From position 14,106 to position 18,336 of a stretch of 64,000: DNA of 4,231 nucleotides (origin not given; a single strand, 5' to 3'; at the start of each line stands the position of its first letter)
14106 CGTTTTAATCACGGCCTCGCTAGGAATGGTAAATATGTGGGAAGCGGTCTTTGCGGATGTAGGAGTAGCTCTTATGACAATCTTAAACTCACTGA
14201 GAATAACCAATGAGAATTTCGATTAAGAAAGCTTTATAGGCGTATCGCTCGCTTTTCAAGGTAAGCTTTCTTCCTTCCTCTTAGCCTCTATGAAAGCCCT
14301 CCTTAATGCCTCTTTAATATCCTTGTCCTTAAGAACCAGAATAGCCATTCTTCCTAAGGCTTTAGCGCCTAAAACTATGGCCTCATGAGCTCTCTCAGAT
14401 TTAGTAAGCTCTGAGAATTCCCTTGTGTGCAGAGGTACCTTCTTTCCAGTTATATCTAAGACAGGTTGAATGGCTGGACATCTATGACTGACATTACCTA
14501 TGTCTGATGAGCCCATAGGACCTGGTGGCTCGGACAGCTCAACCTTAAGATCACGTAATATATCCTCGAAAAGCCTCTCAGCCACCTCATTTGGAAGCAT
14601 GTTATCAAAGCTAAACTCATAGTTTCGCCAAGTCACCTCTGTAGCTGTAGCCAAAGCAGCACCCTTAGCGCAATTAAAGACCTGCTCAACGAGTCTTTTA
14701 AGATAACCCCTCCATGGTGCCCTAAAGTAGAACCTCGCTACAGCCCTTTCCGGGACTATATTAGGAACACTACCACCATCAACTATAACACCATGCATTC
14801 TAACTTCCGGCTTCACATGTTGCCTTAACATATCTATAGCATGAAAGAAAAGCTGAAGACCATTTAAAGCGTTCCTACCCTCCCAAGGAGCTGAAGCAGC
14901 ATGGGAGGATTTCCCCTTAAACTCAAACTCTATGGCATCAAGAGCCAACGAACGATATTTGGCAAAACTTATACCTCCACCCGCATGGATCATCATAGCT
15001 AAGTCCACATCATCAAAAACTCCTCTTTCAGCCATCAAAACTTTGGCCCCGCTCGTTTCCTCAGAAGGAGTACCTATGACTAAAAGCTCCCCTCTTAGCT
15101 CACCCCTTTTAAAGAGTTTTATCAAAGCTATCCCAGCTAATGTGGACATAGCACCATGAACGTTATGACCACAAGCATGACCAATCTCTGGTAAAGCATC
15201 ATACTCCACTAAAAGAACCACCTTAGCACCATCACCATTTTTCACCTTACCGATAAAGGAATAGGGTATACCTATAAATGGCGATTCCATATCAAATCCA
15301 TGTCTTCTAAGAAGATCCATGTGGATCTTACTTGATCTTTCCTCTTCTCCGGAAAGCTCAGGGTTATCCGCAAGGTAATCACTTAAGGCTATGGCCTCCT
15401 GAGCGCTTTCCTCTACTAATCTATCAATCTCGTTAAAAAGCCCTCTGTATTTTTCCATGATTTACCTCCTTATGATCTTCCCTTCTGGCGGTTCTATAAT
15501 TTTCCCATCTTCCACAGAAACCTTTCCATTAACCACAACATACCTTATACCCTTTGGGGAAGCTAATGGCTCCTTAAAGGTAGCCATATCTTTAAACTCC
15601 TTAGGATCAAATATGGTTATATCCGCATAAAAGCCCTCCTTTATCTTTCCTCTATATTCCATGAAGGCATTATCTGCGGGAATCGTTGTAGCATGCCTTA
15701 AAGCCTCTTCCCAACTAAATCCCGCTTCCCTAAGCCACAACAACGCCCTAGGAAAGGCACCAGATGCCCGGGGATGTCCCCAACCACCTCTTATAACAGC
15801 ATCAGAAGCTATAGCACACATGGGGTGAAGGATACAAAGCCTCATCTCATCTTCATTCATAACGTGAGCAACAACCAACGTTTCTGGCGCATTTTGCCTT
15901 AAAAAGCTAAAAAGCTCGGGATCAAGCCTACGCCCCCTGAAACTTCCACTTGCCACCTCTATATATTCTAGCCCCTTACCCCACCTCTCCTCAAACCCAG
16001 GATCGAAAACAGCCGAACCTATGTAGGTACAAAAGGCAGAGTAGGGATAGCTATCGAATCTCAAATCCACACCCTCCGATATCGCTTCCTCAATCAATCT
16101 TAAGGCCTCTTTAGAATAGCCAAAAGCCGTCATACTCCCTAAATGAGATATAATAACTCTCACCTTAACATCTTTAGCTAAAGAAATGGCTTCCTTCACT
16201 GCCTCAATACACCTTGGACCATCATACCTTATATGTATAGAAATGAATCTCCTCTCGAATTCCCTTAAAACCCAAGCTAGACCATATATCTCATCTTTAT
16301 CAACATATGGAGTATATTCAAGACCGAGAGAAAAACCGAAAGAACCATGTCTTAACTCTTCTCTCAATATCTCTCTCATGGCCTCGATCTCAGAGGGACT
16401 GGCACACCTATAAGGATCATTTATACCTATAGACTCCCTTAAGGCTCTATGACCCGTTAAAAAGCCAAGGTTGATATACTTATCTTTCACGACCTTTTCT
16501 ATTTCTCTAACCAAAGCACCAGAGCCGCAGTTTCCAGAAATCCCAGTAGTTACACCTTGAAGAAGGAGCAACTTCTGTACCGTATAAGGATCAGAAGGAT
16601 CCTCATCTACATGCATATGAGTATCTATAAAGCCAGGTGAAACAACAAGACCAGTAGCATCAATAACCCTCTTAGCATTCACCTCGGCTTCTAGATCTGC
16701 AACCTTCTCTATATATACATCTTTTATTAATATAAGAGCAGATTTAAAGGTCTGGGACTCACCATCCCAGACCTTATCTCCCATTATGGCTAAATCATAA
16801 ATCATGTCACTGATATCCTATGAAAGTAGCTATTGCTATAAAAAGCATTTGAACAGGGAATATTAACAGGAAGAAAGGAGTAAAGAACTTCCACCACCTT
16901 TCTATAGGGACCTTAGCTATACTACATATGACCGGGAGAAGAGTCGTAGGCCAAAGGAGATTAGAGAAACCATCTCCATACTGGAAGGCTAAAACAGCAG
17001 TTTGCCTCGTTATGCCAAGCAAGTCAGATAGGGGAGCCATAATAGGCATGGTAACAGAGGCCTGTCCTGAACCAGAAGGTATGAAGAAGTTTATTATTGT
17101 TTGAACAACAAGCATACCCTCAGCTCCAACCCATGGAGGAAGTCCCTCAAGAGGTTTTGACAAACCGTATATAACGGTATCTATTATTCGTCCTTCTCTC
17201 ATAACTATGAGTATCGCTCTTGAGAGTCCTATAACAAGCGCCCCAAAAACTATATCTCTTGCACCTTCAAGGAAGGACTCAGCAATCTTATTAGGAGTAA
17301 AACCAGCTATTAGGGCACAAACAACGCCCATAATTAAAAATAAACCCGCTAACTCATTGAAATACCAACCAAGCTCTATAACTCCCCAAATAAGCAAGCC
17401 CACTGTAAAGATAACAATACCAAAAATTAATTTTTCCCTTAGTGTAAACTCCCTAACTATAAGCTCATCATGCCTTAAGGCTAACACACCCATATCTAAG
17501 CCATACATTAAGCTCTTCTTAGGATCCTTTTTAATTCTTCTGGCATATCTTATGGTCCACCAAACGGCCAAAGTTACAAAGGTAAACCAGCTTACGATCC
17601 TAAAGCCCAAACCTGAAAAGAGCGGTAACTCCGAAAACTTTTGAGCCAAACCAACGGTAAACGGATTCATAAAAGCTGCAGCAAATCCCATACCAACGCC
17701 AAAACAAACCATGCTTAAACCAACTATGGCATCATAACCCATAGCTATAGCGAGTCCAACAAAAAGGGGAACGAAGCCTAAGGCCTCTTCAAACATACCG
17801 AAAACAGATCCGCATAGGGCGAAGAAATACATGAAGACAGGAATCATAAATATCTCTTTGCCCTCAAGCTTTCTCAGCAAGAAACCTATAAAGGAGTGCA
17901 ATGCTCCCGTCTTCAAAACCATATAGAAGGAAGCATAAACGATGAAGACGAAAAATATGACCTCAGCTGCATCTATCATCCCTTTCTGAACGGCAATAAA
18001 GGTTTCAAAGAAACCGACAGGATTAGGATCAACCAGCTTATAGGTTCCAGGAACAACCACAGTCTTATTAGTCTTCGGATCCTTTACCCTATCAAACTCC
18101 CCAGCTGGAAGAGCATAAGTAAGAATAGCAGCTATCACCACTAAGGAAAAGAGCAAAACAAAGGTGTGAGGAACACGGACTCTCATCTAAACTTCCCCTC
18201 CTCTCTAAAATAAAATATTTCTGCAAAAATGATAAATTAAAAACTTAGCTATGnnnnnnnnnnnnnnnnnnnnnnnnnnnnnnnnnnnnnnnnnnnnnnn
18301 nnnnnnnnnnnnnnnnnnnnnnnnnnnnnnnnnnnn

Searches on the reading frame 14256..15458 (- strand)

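Call 51: search_protein_families(library=pfam, max_evalue=1e-8, proteins=[window:14256-15458:-])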
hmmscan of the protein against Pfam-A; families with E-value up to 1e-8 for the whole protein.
window:14256-15458:- (400 aa): 2 families
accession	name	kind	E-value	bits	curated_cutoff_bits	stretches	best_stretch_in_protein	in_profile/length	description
PF07687.19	M20_dimer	-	8.3e-10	39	21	1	177-265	10-100/107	Peptidase dimerisation domain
PF01546.33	Peptidase_M20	-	8.4e-10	39.3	24.6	1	93-330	26-171/206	Peptidase family M20/M25/M40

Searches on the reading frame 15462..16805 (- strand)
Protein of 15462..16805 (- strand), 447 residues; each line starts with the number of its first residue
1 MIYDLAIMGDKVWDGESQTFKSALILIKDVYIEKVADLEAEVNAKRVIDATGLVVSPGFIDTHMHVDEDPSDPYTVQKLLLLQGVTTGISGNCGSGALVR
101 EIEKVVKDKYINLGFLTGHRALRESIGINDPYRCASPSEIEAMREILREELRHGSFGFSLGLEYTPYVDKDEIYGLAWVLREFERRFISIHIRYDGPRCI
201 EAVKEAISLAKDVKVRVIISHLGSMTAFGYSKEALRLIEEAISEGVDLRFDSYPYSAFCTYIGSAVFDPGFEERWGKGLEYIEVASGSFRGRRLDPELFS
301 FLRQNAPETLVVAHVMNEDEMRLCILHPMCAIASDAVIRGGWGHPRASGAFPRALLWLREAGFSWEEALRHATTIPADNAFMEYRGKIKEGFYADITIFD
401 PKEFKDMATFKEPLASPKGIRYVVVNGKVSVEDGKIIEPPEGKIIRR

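Call 51: search_protein_families(library=pfam, max_evalue=1e-8, proteins=[window:15462-16805:-])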
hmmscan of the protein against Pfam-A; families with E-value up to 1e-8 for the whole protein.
window:15462-16805:- (447 aa): 2 families
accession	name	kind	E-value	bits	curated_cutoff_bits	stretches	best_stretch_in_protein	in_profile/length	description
PF07969.17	Amidohydro_3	-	4.7e-25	89.4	29.7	2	46-191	1-176/472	Amidohydrolase family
PF01979.26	Amidohydro_1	-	5.7e-13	49.3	25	1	54-429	1-344/345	Amidohydrolase family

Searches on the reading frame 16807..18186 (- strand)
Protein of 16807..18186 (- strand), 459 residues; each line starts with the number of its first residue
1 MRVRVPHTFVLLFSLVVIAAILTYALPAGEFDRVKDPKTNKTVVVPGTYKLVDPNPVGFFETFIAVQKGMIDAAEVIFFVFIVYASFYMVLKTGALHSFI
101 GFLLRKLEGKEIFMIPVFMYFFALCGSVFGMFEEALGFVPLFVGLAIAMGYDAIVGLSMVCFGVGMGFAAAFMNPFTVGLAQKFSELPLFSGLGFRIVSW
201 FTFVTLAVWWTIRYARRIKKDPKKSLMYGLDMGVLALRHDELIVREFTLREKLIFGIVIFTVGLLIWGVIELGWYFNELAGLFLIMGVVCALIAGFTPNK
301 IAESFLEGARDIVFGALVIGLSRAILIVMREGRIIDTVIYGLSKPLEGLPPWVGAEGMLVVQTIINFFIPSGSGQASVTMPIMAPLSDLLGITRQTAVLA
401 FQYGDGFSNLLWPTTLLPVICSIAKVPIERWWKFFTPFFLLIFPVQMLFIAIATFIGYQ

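Call 51: search_protein_families(library=pfam, max_evalue=1e-8, proteins=[window:16807-18186:-])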
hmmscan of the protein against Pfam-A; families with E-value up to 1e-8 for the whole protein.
window:16807-18186:- (459 aa): 1 family
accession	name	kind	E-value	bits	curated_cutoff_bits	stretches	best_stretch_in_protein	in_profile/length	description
PF03606.21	DcuC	-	2.6e-98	330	23.1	1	6-453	2-459/461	C4-dicarboxylate anaerobic carrier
